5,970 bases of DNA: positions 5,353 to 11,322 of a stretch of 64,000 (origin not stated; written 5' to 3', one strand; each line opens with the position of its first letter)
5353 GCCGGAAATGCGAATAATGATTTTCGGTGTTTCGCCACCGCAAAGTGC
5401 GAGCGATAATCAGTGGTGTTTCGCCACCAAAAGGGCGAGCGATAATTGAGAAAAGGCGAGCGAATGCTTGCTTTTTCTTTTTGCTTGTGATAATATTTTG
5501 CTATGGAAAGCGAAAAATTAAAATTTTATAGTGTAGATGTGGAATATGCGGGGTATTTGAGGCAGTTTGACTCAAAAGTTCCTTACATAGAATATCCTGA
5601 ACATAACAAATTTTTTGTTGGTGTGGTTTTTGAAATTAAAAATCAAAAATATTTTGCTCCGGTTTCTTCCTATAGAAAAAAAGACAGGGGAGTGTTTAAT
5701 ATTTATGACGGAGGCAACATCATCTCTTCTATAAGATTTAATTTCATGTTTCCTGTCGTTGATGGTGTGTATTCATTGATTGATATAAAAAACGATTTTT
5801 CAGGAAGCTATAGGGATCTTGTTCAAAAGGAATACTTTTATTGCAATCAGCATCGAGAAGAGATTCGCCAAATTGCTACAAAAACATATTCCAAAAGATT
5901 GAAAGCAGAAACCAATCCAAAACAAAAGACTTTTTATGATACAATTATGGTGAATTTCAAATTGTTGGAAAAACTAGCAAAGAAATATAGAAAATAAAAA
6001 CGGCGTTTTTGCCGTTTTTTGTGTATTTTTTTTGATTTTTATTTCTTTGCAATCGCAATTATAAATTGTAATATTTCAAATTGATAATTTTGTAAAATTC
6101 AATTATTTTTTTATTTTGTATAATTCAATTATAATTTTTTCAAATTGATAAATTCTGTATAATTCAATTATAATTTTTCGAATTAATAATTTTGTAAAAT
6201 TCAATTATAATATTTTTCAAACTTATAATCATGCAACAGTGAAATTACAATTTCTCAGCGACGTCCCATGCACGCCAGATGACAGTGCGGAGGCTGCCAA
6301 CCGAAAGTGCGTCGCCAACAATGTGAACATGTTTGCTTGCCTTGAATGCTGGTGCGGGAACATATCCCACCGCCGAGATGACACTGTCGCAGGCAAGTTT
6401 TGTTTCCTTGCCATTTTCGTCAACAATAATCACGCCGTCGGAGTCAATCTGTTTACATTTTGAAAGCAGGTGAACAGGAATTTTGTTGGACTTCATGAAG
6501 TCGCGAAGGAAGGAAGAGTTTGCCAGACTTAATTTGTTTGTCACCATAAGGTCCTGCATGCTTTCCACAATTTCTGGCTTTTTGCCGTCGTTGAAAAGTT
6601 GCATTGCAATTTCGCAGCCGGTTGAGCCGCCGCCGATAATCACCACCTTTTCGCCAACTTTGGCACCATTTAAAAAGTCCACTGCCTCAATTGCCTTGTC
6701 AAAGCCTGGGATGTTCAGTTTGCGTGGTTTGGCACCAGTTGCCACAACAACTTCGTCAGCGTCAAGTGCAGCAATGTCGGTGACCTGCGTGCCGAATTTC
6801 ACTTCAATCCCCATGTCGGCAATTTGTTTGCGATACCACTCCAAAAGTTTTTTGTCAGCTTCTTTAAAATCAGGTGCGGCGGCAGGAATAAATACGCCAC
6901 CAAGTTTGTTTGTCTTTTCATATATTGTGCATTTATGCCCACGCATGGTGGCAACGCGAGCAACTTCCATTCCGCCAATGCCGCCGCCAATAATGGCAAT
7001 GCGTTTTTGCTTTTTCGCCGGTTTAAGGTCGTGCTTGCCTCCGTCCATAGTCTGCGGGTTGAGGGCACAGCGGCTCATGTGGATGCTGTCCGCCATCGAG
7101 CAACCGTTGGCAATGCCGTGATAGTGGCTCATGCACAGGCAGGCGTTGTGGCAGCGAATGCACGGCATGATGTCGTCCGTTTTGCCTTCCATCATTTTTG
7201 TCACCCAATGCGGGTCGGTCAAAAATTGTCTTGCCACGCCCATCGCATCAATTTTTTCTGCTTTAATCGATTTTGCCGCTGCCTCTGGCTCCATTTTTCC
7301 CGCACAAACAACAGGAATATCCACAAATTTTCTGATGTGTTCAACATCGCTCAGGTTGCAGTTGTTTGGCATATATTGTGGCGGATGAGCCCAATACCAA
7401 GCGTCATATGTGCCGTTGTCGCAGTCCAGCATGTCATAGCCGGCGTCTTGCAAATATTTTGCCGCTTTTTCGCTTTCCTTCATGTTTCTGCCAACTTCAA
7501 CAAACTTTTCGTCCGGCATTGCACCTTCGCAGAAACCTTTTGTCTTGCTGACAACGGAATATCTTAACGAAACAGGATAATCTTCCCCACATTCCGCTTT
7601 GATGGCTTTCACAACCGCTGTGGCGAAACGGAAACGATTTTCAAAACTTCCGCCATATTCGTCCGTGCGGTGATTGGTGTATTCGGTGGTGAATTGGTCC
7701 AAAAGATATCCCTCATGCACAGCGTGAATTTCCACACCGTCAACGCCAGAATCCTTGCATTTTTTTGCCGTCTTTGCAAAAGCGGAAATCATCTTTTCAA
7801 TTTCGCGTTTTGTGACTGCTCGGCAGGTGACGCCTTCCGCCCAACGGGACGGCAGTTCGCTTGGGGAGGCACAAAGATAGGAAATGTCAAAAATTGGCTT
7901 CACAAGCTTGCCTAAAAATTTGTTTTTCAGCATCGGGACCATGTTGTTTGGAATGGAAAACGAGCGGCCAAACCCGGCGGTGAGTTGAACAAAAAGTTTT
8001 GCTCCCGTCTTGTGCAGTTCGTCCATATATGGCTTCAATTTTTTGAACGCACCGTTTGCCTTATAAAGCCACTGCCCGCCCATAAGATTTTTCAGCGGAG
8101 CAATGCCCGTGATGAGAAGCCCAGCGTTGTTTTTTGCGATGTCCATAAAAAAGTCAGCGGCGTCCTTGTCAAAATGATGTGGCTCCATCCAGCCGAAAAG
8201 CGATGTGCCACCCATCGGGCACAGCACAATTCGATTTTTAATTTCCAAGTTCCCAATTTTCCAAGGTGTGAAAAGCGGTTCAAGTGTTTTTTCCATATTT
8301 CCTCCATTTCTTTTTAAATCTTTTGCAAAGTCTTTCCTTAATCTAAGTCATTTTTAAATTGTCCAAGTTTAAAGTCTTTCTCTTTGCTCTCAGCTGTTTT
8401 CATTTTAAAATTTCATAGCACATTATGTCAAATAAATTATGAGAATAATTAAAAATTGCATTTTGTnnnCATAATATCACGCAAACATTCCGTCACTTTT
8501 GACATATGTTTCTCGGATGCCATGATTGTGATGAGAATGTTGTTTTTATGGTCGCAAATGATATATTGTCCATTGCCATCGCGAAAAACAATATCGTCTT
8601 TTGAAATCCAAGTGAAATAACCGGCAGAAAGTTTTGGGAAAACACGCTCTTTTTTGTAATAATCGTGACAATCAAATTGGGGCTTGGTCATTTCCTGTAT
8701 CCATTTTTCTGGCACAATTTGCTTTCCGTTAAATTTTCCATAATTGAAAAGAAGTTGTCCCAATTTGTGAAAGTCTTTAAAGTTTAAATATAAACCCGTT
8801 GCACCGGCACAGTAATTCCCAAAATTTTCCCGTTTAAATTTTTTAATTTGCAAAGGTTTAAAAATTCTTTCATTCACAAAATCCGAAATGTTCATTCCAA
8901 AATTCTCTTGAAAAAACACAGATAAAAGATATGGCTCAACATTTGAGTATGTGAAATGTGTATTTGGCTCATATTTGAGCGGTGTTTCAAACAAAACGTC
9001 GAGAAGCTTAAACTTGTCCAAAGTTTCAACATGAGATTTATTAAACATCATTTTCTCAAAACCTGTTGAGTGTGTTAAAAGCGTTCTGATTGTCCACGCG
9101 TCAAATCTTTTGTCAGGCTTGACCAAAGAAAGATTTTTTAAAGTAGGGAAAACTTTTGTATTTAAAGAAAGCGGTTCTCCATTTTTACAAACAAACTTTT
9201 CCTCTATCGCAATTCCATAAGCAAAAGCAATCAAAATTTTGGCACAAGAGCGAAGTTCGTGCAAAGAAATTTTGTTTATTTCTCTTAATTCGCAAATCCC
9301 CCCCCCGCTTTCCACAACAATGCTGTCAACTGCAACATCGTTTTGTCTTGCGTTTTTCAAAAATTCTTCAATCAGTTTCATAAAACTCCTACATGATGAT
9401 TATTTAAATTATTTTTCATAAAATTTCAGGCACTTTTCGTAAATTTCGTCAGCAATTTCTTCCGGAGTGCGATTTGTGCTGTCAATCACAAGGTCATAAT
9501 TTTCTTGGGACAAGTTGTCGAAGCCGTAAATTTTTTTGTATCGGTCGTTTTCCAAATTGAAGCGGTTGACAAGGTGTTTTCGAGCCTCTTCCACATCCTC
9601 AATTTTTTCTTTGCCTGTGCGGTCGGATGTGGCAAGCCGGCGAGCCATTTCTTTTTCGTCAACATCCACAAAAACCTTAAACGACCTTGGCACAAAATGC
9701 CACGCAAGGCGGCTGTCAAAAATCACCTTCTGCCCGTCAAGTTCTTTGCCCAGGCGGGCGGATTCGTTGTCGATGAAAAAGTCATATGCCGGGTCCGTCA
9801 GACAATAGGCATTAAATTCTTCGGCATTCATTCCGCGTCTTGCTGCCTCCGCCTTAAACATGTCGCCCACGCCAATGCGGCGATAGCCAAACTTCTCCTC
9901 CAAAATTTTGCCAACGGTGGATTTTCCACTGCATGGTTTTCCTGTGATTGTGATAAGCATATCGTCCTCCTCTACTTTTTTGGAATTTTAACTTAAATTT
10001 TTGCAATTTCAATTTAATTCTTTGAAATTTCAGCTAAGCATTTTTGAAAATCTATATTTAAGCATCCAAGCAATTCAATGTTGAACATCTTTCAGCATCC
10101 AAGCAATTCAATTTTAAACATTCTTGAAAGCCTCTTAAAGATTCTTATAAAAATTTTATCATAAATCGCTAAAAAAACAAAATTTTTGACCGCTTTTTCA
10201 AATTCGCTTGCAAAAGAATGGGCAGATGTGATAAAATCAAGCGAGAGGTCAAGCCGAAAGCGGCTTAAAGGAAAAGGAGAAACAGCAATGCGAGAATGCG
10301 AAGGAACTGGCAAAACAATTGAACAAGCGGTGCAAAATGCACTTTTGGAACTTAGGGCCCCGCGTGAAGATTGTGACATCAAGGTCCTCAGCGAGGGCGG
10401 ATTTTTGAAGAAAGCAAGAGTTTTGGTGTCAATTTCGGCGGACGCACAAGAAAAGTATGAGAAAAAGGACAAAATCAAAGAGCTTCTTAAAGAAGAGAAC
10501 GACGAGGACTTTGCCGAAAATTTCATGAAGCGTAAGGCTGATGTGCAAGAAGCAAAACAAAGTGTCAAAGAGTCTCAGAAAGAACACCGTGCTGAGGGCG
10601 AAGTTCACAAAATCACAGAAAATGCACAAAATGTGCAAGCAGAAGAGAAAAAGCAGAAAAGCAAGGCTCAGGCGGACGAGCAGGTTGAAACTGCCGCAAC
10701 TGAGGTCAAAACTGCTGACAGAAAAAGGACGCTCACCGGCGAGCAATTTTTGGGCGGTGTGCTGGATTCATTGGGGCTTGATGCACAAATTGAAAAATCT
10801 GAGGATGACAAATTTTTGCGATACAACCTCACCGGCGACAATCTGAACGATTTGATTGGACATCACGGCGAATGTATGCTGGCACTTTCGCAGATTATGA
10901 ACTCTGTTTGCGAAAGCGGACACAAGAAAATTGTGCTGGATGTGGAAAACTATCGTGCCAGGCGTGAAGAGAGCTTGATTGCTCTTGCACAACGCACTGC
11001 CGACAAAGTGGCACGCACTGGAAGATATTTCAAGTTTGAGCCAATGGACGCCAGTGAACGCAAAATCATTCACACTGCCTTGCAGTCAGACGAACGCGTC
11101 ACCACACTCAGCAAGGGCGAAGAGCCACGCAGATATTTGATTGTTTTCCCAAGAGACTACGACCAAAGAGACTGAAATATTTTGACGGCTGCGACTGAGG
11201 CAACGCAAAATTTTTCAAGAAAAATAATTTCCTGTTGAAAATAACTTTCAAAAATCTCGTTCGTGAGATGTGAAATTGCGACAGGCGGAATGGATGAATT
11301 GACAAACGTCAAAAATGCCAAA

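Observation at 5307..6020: Type III toxin-antitoxin (ToxIN/AbiQ-like) abortive-infection module with a 36-37 nt RNA repeat array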

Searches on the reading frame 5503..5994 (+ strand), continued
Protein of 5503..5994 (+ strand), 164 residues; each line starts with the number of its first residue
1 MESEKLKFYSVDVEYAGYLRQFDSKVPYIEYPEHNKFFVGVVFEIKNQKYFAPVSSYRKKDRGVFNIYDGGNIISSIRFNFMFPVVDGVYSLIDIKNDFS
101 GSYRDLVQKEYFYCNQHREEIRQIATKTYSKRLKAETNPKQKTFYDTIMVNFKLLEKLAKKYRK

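Call 90: find_homologous_proteins(query=A1, max_evalue=1e-10)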
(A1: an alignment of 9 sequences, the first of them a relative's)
Query A1 (9 sequences) (164 aa, profile of the alignment): 133 proteins with E <= 1e-10 among 3479 candidates; the best 120 are listed.
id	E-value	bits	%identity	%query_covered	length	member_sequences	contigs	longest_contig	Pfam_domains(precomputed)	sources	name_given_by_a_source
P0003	3.3e-75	269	85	100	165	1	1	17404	PF13958.13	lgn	-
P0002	1.3e-74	268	89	93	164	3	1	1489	PF13958.13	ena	-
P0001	1.7e-74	267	100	100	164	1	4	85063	PF13958.13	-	-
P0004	1.1e-71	258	62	99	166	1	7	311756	PF13958.13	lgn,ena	-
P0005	1.1e-71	258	58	99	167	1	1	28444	PF13958.13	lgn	-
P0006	2.0e-62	228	44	97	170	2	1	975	PF13958.13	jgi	-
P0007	1.8e-54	202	41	96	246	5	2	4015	PF13958.13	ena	-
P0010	2.3e-53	198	52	98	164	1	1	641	PF13958.13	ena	-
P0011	4.5e-50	188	44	98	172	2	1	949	PF13958.13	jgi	-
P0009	8.1e-50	187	35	92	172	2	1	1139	PF13958.13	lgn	-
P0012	7.3e-47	177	43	94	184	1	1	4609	PF13958.13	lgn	-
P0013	1.1e-46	177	42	96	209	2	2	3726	PF13958.13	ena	-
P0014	9.4e-46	174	32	92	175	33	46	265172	PF13958.13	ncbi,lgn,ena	-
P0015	2.0e-45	173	44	96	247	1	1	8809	PF13958.13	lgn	-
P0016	7.6e-45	171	33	92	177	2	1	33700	PF13958.13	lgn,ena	-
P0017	8.3e-45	171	43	98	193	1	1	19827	PF13958.13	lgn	-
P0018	1.2e-44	170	43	99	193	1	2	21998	PF13958.13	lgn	-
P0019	1.3e-44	170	39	98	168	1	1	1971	PF13958.13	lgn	-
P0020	1.3e-44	170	42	98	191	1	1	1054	PF13958.13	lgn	-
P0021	1.7e-44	170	42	99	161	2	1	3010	PF13958.13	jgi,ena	-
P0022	4.9e-44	168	43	99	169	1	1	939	PF13958.13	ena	-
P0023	5.3e-44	168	44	97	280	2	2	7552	PF13958.13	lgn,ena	-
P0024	6.5e-44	168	47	96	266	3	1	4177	PF13958.13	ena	-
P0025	1.7e-43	166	45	91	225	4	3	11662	PF13958.13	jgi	-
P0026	3.8e-43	165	42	100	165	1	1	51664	PF13958.13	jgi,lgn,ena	-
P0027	4.5e-43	165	38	93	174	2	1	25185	PF13958.13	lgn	-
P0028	6.3e-43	165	39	97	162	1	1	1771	PF13958.13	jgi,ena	-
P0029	6.4e-43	164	41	99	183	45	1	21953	PF13958.13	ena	-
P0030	7.7e-43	164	44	96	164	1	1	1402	PF13958.13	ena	-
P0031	8.1e-43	164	43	96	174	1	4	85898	PF13958.13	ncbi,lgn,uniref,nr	ncbi:type III toxin-antitoxin system ToxN/AbiQ family toxin [Clostridium sp.]|uniref:type III toxin-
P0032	9.9e-43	164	44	96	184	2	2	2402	PF13958.13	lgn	-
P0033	1.3e-42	163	43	98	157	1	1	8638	PF13958.13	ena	-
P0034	2.0e-42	163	38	96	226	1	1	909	PF13958.13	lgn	-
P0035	5.1e-42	162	45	91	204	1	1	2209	PF13958.13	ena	-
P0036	7.2e-42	161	40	93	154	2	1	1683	PF13958.13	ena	-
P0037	7.7e-42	161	38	96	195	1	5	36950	PF13958.13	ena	-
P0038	8.2e-42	161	41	98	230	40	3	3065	PF13958.13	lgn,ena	-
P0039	1.5e-41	160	41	98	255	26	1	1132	PF13958.13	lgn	-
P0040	1.9e-41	160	39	98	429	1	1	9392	PF13958.13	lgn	-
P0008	2.3e-41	159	41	80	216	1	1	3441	PF13958.13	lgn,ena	-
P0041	2.5e-41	159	41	98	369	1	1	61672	PF13958.13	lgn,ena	-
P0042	2.7e-41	159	39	76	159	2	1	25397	PF13958.13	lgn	-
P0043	2.7e-41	159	41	98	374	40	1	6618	PF13958.13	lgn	-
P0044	3.3e-41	159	42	94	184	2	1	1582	PF13958.13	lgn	-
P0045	5.1e-41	158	44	92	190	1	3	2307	PF13958.13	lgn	-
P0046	8.4e-41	158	41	98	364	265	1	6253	PF13958.13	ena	-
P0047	8.5e-41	158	35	92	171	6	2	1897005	PF13958.13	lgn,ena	-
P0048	9.4e-41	157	41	98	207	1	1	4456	PF13958.13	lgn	-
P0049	9.4e-41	157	41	98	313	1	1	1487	PF13958.13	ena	-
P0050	2.1e-40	156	32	96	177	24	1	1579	PF13958.13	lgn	-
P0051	2.9e-40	156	42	92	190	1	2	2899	PF13958.13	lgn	-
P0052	4.9e-40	155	44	82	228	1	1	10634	PF13958.13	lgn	-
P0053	5.8e-40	155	36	97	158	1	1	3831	PF13958.13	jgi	jgi:protein AbiQ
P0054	7.0e-40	155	39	98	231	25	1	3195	PF13958.13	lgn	-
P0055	8.1e-40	154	34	77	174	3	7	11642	PF13958.13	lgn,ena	-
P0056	1.2e-39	154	43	96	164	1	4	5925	PF13958.13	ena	-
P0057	1.8e-39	153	43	96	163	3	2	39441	PF13958.13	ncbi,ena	-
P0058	1.9e-39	153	39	98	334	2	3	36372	PF13958.13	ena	-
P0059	2.3e-39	153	43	92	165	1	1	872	PF13958.13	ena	-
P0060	3.6e-39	152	41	96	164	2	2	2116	PF13958.13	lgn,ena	-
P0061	4.4e-39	152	39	96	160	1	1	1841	PF13958.13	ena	-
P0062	4.4e-39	152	39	98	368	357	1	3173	PF13958.13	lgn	-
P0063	6.4e-39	151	40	98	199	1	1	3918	PF13958.13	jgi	jgi:protein AbiQ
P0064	1.0e-38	151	28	92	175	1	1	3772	PF13958.13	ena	-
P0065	1.1e-38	151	39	98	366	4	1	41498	PF13958.13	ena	-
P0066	2.3e-38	150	42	96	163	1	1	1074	PF13958.13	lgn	-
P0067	4.2e-38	149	39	98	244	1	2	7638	PF13958.13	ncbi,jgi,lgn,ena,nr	ncbi:MAG: type III toxin-antitoxin system ToxN/AbiQ family toxin [Dehalococcoidia bacterium]|nr:type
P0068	4.4e-38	149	42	97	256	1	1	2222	PF13958.13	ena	-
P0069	5.3e-38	148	27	97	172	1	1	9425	PF13958.13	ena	-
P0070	8.3e-38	148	34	79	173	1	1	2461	PF13958.13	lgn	-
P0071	1.5e-37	147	28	93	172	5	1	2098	PF13958.13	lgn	-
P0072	2.5e-37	146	35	93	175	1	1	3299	PF13958.13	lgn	-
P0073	3.4e-37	146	30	92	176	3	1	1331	PF13958.13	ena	-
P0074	4.7e-37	145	31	96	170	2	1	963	PF13958.13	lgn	-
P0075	6.9e-37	145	43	96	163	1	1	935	PF13958.13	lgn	-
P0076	8.0e-37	145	29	92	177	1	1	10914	PF13958.13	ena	-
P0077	9.7e-37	144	41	89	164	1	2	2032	PF13958.13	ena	-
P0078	1.2e-36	144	42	89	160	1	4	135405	PF13958.13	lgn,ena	-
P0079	1.4e-36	144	33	92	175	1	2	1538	PF13958.13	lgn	-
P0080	1.6e-36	144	34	93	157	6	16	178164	PF13958.13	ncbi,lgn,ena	-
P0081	4.4e-36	142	40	97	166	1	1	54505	PF13958.13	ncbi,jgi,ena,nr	ncbi:MAG: type III toxin-antitoxin system ToxN/AbiQ family toxin [Defluviitaleaceae bacterium]|nr:ty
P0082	5.2e-36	142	37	89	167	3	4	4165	PF13958.13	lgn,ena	-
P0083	9.8e-36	141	34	92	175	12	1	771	PF13958.13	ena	-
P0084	4.5e-35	139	39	97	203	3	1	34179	PF13958.13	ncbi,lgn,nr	ncbi:MAG: type III toxin-antitoxin system ToxN/AbiQ family toxin [Dehalococcoidia bacterium]|nr:type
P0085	9.1e-35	138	41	82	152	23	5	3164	PF13958.13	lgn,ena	-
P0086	3.4e-34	136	38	97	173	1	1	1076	PF13958.13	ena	-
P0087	4.1e-34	136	36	96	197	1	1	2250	PF13958.13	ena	-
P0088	6.0e-34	135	43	79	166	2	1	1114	PF13958.13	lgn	-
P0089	3.0e-33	133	36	96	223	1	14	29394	PF13958.13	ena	-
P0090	7.2e-33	132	37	96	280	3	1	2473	PF13958.13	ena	-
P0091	1.2e-32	131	38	96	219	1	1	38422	PF13958.13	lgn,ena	-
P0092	1.2e-32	131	37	96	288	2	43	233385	PF13958.13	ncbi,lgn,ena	-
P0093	1.3e-32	131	37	96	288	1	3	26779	PF13958.13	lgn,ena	-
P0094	1.3e-32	131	37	96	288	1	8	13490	PF13958.13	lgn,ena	-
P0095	1.3e-32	131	37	96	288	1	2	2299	PF13958.13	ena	-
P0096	1.4e-32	131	37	96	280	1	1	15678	PF13958.13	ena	-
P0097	1.5e-32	131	37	96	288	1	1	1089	PF13958.13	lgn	-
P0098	1.6e-32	131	37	96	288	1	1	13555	PF13958.13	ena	-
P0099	2.4e-32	130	34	79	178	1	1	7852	PF13958.13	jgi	jgi:protein AbiQ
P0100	5.3e-32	129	35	96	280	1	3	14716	PF13958.13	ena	-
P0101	6.3e-32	129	36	96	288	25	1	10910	PF13958.13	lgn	-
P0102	1.3e-31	128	33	92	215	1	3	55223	PF13958.13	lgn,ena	-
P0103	2.2e-31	127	37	78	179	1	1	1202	PF13958.13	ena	-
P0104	3.9e-31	126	42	72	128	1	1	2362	PF13958.13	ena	-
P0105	5.3e-31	126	47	65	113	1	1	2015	PF13958.13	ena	-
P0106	6.8e-29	119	31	84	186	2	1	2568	PF13958.13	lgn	-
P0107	2.7e-28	117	27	96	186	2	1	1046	PF13958.13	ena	-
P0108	4.3e-28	116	29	92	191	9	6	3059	PF13958.13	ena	-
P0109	1.1e-27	115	34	75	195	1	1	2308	PF13958.13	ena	-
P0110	6.1e-27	113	26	96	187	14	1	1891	PF13958.13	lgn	-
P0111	8.3e-27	112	32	92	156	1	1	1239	PF13958.13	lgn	-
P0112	1.5e-26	111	35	76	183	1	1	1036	PF13958.13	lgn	-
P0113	2.1e-26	111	38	95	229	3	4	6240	PF13958.13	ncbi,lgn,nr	ncbi:MAG: type III toxin-antitoxin system ToxN/AbiQ family toxin [Mollicutes bacterium]|nr:type III 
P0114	2.3e-26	111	37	99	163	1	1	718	PF13958.13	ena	-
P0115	6.5e-26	109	29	96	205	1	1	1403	PF13958.13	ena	-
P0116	7.1e-26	109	30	93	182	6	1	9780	PF13958.13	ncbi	-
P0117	9.5e-26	109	27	98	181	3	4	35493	PF13958.13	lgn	-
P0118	2.7e-25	107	28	80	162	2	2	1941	PF13958.13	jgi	jgi:hypothetical protein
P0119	4.3e-25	106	49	52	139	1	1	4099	PF13958.13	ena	-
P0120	5.6e-25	106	36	99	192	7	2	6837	PF13958.13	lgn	-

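Call 91: find_encoding_contigs(protein=P0010, flank=600, max_places=2)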
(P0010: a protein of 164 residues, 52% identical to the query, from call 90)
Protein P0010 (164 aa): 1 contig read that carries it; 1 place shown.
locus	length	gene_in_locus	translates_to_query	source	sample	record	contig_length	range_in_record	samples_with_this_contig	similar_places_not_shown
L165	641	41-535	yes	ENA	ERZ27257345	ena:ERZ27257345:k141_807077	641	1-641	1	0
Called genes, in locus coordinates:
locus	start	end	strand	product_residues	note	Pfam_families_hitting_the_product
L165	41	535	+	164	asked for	PF13958:ToxN_toxin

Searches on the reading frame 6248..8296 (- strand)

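Call 4: search_protein_families(library=pfam, proteins=[window:6248-8296:-], max_evalue=0.01)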
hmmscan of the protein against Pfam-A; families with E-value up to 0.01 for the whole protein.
window:6248-8296:- (683 aa): 15 families
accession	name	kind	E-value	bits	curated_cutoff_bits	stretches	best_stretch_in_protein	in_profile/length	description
PF00724.26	Oxidored_FMN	-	3.9e-56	191.2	27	1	8-374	2-341/342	NADH:flavin oxidoreductase / NADH oxidase family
PF07992.20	Pyr_redox_2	-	3.4e-36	125.6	26.1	2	511-653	98-245/291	Pyridine nucleotide-disulphide oxidoreductase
PF13738.12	Pyr_redox_3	-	7.8e-16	58.6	30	1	506-650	118-272/305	Pyridine nucleotide-disulphide oxidoreductase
PF00070.33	Pyr_redox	-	8.8e-16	58.6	22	2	550-621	1-70/82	Pyridine nucleotide-disulphide oxidoreductase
PF01266.30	DAO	-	3.2e-11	43.8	27.9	0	432-466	1-35/353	FAD dependent oxidoreductase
PF13450.12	NAD_binding_8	-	1.8e-08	35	21.9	1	435-468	1-34/68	NAD(P)-binding Rossmann-like domain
PF03486.20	HI0933_like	-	2.1e-07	31.1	50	0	432-466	2-36/244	HI0933-like protein Rossmann domain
PF13434.12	Lys_Orn_oxgnase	-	4e-06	26.6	21.3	1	498-599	133-241/339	L-lysine 6-monooxygenase/L-ornithine 5-monooxygenase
PF00890.30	FAD_binding_2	-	1.2e-05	25.1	20.4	1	433-467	2-36/414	FAD binding domain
PF12831.13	FAD_oxidored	-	0.00011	22.1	27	0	433-471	2-40/416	FAD dependent oxidoreductase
PF01134.28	GIDA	-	0.00015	21.4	22.1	0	550-577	1-28/391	Glucose inhibited division protein A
PF01494.25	FAD_binding_3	-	0.00099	18.9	22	0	550-588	3-41/349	FAD binding domain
PF00743.25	FMO-like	-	0.0015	17.5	22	0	431-469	2-40/532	Flavin-binding monooxygenase-like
PF02737.24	3HCDH_N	-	0.0045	17.4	22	0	433-516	2-82/180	3-hydroxyacyl-CoA dehydrogenase, NAD binding domain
PF01262.27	AlaDh_PNT_C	-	0.0075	16.2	23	0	430-462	28-60/214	Alanine dehydrogenase/PNT, C-terminal domain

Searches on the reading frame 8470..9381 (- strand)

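Call 31: search_protein_families(library=pfam, proteins=[window:8470-9381:-], max_evalue=0.00001)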
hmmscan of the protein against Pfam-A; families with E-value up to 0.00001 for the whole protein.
window:8470-9381:- (304 aa): 1 family
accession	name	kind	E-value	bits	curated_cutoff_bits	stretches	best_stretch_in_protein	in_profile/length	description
PF00144.29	Beta-lactamase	-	4.1e-15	56.2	27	1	39-181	48-180/329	Beta-lactamase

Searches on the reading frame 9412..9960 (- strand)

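Call 31: search_protein_families(library=pfam, proteins=[window:9412-9960:-], max_evalue=0.00001)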
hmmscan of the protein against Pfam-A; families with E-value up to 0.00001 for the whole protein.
window:9412-9960:- (183 aa): 5 families
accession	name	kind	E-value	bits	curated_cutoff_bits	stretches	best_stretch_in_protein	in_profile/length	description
PF13238.12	AAA_18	-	1.4e-16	61.5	29.4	1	3-126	1-125/128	AAA domain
PF13189.12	Cytidylate_kin2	-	3.4e-16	60.4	28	1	3-162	2-175/176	Cytidylate kinase-like family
PF13207.12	AAA_17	-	1.7e-10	41.7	27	1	6-125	1-134/136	AAA domain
PF02224.24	Cytidylate_kin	-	2.3e-08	34.5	26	0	3-39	1-37/211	Cytidylate kinase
PF00406.28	ADK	-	1.2e-06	29.2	26.8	0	5-45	1-41/151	Adenylate kinase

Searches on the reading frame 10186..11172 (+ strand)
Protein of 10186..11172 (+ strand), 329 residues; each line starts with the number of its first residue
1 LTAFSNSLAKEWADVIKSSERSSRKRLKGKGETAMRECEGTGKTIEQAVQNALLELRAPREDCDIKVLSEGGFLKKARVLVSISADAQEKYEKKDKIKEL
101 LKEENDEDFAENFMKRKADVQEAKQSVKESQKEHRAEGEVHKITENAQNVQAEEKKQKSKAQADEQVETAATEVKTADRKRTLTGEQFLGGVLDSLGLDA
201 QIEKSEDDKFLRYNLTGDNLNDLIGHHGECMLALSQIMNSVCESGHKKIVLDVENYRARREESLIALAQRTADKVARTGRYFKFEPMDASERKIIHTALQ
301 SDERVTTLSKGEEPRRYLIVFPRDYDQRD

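Call 31: search_protein_families(library=pfam, proteins=[window:10186-11172:+], max_evalue=0.00001)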
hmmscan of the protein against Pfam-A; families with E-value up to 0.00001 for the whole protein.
window:10186-11172:+ (329 aa): 2 families
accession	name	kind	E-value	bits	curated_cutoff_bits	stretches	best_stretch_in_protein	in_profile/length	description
PF01424.28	R3H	-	3.1e-19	69.2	26.8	1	262-322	1-60/60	R3H domain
PF14804.11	Jag_N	-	5.8e-09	36.7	25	1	41-82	2-49/50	Jag N-terminus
